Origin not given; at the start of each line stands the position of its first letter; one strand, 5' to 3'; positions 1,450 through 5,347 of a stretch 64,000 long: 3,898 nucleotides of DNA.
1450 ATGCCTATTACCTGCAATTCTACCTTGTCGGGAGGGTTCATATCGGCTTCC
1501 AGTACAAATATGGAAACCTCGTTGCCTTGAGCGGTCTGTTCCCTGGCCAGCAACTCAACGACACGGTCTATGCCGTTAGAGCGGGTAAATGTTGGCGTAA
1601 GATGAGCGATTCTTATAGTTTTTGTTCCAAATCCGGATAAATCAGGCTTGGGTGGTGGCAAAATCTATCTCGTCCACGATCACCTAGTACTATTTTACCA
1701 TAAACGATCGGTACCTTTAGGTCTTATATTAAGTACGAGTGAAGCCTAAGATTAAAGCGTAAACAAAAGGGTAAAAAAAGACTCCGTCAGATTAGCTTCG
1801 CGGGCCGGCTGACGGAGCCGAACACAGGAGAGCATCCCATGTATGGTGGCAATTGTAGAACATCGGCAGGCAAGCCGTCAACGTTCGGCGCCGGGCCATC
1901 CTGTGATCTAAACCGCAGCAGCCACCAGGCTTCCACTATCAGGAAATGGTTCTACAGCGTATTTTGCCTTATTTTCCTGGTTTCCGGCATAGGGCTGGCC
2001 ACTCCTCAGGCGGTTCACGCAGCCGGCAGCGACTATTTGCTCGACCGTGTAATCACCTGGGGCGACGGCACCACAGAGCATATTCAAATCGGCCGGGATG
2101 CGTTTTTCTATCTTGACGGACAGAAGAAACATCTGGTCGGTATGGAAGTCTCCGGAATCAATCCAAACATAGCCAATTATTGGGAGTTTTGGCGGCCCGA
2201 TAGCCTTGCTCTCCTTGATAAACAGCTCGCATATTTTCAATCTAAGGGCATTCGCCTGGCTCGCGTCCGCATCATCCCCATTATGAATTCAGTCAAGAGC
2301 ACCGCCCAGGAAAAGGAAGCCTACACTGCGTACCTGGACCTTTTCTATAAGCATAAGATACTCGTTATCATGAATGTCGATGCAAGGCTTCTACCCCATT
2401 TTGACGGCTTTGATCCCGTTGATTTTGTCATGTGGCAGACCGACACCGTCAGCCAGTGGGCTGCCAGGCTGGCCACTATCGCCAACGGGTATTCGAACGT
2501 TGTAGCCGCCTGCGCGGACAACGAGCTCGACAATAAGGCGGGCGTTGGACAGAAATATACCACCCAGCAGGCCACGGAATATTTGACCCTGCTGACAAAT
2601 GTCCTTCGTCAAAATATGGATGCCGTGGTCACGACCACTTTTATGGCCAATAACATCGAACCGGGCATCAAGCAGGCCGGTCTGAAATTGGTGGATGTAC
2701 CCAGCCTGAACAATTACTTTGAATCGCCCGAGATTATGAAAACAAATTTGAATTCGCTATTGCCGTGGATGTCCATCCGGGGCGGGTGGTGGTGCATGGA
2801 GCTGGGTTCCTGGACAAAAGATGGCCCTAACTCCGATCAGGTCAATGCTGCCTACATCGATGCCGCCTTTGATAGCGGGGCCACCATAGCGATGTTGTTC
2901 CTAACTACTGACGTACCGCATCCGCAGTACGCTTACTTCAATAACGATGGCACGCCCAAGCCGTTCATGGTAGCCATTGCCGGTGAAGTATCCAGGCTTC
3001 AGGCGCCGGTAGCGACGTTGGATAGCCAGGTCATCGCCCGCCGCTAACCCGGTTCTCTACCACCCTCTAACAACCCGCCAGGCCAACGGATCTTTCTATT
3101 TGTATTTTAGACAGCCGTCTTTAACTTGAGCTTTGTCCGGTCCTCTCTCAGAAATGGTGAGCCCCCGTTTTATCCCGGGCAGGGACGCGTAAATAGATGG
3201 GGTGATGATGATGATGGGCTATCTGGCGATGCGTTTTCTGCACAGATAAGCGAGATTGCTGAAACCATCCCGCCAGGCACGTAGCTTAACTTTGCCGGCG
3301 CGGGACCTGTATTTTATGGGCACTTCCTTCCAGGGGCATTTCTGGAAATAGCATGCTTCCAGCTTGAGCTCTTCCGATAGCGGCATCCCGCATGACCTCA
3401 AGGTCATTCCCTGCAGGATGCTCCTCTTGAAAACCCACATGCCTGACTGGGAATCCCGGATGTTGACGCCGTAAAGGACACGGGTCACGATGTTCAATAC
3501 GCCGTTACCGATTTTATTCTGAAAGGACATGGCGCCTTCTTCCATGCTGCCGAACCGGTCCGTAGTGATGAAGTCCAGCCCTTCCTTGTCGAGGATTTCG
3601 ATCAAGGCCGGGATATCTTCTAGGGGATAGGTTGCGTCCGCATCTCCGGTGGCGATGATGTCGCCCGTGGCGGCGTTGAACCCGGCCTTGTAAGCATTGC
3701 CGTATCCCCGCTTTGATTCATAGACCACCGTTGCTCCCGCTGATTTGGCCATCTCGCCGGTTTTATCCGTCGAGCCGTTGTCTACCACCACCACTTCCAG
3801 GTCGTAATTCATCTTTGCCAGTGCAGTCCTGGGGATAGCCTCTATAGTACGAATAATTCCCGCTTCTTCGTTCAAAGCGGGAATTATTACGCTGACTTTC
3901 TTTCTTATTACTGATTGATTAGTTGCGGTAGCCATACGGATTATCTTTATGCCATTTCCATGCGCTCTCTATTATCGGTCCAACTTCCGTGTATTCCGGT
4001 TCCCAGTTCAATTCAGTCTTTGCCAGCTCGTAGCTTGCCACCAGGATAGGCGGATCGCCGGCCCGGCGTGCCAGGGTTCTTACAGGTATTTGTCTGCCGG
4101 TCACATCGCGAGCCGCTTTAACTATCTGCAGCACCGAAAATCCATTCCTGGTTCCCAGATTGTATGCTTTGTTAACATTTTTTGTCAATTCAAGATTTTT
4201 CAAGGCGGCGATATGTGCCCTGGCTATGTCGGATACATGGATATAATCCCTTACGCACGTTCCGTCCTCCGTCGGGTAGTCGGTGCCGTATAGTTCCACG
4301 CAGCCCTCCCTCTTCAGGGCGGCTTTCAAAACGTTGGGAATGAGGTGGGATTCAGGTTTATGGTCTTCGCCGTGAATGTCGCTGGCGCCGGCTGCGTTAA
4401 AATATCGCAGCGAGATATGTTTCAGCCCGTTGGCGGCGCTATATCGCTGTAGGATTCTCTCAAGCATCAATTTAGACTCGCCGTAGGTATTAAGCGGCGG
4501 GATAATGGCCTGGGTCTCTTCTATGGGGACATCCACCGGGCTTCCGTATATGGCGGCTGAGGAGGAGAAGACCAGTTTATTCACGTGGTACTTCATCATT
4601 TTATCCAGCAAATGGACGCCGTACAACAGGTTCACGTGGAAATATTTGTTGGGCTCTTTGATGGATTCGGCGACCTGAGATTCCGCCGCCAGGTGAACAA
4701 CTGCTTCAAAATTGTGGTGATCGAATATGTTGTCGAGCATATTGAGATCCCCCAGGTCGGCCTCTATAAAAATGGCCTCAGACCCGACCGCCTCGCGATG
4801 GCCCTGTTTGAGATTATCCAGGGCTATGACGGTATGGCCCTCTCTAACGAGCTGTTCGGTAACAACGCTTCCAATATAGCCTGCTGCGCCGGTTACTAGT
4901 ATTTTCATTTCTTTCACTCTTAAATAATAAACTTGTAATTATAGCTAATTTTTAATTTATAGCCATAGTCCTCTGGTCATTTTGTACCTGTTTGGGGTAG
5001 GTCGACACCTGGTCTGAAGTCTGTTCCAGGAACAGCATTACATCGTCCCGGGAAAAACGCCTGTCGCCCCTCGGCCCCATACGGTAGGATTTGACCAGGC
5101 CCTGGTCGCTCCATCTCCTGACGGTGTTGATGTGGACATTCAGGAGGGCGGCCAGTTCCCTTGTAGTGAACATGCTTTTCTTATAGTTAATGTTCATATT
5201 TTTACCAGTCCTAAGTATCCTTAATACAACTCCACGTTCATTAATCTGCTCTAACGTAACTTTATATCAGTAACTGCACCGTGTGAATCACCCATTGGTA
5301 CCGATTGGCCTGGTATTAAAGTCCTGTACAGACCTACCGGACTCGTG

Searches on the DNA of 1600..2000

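Call 35: search_with_rna_model(model_id=R1, source=window, start=1600, end=2000, max_evalue=10, filters=off, show_alignments=1)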
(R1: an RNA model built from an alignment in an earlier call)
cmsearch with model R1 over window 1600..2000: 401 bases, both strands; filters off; matches with E-value up to 10: 7.
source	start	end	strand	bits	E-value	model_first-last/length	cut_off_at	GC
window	1778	1847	+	23.4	3.7e-06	1-68/68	no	0.59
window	1782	1817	-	6.8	0.045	5-38/68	no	0.67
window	1862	1878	+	0.9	1.3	45-61/68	no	0.65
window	1883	1932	-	-1.1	4.1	1-68/68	no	0.64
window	1972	1976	-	-1.6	5.4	52-56/68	no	0.2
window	1656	1660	+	-1.8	6.2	18-22/68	no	0.6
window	1833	1841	-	-2.4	8.4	16-24/68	no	0.56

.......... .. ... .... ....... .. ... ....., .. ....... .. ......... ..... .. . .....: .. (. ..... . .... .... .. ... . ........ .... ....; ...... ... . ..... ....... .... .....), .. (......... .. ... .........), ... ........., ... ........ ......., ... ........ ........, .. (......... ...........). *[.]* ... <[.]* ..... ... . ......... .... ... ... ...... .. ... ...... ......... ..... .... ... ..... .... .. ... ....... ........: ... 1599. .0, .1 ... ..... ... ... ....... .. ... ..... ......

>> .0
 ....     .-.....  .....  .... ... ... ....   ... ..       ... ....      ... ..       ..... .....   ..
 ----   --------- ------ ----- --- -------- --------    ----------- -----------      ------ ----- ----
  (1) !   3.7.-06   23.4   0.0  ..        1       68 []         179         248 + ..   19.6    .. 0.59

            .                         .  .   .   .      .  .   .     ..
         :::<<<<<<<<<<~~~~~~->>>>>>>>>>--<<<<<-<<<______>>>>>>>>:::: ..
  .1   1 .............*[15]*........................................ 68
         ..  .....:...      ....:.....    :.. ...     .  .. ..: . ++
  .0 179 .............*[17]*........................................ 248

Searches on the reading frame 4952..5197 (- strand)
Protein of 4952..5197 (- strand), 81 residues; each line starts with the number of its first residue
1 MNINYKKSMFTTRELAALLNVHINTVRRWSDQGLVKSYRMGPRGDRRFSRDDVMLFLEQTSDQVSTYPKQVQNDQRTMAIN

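Call 11: search_protein_families(library=pfam, proteins=[window:4952-5197:-])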
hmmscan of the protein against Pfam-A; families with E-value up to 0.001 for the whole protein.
window:4952-5197:- (81 aa): 3 families
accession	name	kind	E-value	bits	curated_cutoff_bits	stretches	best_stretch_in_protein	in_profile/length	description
PF12728.13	HTH_17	-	7e-11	42.7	27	1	9-60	1-50/51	Helix-turn-helix domain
PF00376.29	MerR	-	7.4e-08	32.5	28.2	1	11-48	1-38/38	MerR family regulatory protein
PF13411.12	MerR_1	-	3.9e-07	30.5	21.6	1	10-53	1-43/69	MerR HTH family regulatory protein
